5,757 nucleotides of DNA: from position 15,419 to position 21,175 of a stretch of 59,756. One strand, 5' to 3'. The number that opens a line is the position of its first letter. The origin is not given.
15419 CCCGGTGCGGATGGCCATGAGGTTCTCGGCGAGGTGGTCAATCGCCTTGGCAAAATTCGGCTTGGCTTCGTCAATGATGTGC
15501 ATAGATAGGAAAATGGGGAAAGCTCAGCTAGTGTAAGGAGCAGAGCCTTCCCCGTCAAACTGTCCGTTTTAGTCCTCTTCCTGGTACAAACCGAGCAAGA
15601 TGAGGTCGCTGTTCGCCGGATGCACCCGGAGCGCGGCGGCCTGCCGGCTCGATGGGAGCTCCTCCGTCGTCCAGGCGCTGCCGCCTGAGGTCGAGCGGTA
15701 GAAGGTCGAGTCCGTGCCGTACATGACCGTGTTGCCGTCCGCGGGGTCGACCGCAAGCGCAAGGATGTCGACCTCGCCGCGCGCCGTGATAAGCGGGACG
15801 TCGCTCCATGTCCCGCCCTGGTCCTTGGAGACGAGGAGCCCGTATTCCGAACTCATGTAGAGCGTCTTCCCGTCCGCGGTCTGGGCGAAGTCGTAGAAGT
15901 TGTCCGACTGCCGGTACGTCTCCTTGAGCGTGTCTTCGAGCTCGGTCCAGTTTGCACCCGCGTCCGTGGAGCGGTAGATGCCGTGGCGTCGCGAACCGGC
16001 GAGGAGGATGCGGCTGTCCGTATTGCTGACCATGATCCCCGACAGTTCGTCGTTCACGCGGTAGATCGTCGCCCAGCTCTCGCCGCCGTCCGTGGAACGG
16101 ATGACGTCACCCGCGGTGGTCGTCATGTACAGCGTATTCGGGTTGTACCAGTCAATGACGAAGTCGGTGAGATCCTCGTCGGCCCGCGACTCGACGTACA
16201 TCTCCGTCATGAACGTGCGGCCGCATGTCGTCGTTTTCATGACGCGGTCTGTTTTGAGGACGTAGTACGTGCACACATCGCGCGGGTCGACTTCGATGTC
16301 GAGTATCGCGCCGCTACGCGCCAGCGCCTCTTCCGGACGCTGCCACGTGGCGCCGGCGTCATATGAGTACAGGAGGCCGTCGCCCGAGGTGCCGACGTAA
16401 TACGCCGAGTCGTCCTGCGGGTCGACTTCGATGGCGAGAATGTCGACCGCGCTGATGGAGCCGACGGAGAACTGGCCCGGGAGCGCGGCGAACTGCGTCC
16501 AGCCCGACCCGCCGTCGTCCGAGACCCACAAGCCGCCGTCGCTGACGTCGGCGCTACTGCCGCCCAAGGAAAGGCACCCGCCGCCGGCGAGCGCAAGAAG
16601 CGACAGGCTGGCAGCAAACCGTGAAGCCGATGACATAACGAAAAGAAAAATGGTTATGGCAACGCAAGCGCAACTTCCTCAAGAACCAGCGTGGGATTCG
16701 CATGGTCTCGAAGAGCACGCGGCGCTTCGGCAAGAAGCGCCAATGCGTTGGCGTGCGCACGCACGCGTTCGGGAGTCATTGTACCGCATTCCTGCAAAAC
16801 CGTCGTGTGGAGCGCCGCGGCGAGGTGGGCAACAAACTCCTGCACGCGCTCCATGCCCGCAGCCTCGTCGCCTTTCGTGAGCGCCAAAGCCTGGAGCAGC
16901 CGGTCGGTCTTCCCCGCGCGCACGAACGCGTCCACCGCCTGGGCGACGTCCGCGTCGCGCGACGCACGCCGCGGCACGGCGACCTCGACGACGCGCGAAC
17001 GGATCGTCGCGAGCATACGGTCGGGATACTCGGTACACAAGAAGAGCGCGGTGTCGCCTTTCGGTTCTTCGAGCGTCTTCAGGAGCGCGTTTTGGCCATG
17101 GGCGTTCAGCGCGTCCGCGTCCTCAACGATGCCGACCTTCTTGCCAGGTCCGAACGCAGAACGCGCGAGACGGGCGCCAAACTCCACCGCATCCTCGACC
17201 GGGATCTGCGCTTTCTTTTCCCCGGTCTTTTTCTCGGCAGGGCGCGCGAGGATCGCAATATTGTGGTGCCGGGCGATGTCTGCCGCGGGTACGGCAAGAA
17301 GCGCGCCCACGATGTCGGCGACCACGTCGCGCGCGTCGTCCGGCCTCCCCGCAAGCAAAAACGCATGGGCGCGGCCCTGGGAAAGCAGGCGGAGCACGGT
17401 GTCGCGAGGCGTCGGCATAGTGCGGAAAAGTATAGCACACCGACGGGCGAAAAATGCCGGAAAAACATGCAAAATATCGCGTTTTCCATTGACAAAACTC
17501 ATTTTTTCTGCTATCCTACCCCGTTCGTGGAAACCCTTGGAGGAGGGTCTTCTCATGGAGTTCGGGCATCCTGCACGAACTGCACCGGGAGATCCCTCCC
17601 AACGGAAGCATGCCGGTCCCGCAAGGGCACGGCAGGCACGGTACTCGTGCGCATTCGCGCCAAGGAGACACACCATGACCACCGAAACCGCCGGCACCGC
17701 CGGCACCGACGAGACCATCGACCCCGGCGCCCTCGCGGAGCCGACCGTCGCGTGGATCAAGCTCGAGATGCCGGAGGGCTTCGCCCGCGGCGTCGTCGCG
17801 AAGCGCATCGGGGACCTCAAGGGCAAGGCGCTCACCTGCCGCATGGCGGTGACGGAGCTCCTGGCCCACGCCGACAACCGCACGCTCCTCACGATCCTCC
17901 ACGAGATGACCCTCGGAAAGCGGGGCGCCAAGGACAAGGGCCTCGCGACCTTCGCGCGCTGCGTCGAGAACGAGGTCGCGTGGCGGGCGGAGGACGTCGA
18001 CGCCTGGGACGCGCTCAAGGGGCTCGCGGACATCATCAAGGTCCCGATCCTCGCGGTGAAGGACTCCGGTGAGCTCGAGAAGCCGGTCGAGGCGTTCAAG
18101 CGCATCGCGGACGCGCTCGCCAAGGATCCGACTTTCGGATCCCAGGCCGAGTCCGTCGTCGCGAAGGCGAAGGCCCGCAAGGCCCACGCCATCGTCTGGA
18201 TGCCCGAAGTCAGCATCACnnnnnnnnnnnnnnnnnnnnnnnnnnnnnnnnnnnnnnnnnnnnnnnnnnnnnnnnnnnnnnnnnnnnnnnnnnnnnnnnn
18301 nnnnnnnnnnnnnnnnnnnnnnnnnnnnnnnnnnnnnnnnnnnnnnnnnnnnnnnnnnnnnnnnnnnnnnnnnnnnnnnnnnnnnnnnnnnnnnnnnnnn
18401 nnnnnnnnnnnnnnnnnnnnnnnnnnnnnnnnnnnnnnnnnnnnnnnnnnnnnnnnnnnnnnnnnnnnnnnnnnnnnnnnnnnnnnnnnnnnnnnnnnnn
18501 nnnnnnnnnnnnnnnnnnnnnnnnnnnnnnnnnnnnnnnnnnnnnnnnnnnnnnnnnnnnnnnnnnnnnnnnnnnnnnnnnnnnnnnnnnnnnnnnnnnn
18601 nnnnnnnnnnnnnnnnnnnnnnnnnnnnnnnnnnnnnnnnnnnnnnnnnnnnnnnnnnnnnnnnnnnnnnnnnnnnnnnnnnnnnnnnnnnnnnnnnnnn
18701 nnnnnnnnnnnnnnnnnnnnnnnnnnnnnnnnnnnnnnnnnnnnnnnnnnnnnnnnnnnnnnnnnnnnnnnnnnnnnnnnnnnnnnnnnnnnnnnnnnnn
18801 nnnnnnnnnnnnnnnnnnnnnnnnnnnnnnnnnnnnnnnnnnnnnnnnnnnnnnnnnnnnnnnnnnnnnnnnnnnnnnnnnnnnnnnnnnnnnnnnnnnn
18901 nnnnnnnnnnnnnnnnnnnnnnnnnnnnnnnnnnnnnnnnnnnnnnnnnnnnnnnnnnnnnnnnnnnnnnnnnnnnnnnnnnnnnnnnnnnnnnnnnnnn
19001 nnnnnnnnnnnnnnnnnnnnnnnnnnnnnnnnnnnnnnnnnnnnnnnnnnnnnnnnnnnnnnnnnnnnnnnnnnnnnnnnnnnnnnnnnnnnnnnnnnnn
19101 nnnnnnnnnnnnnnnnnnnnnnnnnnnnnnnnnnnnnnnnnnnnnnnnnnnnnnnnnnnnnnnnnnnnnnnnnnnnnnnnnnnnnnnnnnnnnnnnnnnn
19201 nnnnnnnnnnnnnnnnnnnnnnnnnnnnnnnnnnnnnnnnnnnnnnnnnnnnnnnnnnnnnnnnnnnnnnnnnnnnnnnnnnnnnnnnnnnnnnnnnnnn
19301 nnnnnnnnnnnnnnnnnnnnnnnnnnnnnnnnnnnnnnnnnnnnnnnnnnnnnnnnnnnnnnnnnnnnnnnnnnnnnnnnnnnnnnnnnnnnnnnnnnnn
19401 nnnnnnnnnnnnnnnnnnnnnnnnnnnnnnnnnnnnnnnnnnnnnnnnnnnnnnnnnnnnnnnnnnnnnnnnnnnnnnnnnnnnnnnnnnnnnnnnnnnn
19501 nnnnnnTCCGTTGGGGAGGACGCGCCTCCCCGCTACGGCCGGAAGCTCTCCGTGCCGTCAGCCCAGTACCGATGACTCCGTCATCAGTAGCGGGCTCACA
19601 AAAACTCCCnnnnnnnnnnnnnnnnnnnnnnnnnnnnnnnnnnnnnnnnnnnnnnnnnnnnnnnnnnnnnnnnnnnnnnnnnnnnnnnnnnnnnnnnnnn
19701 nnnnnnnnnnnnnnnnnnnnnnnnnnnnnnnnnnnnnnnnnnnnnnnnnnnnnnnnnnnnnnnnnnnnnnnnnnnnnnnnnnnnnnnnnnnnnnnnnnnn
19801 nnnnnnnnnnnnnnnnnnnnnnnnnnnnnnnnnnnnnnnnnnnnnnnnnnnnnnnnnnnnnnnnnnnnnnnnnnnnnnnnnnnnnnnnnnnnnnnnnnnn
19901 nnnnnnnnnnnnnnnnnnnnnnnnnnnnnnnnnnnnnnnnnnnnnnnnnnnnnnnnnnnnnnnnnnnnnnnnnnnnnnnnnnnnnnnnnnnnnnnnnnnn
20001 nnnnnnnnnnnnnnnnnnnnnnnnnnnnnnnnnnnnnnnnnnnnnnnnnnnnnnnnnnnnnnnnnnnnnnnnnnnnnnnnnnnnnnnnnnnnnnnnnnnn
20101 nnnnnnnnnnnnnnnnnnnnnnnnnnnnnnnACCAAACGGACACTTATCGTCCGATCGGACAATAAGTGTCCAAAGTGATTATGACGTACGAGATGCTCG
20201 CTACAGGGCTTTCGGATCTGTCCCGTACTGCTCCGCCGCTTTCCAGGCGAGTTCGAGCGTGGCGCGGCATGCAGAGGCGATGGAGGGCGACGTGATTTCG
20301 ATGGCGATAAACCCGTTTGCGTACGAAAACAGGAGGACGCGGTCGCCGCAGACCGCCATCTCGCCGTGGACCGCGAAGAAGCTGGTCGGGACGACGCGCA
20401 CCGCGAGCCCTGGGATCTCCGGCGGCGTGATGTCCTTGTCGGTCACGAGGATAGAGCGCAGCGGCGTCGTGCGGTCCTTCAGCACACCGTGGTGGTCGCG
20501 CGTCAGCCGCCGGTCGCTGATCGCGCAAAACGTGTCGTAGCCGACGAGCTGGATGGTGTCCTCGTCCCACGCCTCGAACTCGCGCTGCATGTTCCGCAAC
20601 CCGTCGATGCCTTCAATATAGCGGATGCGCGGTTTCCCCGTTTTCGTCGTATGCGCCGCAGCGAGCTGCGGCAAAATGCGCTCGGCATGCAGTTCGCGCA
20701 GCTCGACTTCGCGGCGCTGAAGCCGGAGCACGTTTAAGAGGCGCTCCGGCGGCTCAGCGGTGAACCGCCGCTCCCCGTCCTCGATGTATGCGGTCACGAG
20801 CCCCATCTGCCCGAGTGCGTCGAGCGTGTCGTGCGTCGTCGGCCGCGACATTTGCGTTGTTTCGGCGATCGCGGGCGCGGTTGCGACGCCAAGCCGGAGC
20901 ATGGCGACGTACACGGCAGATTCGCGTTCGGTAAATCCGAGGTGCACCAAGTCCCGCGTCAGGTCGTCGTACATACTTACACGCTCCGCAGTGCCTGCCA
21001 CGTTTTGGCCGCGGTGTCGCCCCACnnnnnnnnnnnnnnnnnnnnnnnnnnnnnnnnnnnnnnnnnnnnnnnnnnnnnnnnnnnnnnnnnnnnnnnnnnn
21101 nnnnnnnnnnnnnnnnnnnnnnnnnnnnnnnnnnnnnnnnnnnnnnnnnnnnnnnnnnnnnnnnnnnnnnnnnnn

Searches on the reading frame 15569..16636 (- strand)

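Call 69: search_protein_families(library=pfam, proteins=[window:15569-16636:-], max_evalue=0.0001)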
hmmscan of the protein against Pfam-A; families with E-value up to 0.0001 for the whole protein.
window:15569-16636:- (355 aa): 4 families
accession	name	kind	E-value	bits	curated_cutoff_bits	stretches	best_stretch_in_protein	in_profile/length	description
PF15902.12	Sortilin-Vps10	-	4e-23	82.3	33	2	151-253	20-126/446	Sortilin, neurotensin receptor 3,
PF14870.12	PSII_BNR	-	6e-09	36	27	0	110-263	19-164/303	Photosynthesis system II assembly factor YCF48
PF02012.26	BNR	-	3.4e-07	29.7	27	0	180-189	2-11/12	BNR/Asp-box repeat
PF19755.4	DUF6242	-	5.7e-07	30.1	29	0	209-277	154-217/217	Domain of unknown function (DUF6242)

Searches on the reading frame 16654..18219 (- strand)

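Call 69: search_protein_families(library=pfam, proteins=[window:16654-18219:-], max_evalue=0.0001)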
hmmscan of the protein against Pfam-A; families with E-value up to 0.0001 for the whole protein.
window:16654-18219:- (521 aa): 1 family
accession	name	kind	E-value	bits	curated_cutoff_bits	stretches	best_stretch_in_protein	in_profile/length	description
PF13177.12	DNA_pol3_delta2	-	4e-20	72.9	27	1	318-414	68-156/161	DNA polymerase III, delta subunit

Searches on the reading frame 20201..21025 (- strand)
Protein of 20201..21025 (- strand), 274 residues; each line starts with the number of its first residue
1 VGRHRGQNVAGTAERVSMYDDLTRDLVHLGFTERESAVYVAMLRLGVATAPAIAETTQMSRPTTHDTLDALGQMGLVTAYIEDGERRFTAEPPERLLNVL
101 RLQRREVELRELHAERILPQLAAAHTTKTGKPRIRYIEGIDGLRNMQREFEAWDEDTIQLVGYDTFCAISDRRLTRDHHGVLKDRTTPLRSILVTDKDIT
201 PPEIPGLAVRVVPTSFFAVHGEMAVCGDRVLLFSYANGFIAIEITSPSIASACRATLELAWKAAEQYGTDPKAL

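Call 69: search_protein_families(library=pfam, proteins=[window:20201-21025:-], max_evalue=0.0001)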
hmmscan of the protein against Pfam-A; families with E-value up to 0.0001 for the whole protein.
window:20201-21025:- (274 aa): 2 families
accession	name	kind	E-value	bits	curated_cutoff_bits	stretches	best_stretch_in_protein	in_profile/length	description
PF01978.25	TrmB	-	7.4e-11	42.2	25.6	1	28-92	3-66/68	Sugar-specific transcriptional regulator TrmB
PF24033.1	DUF7342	-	6.3e-05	23.4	31.6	1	47-114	17-84/150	Family of unknown function (DUF7342)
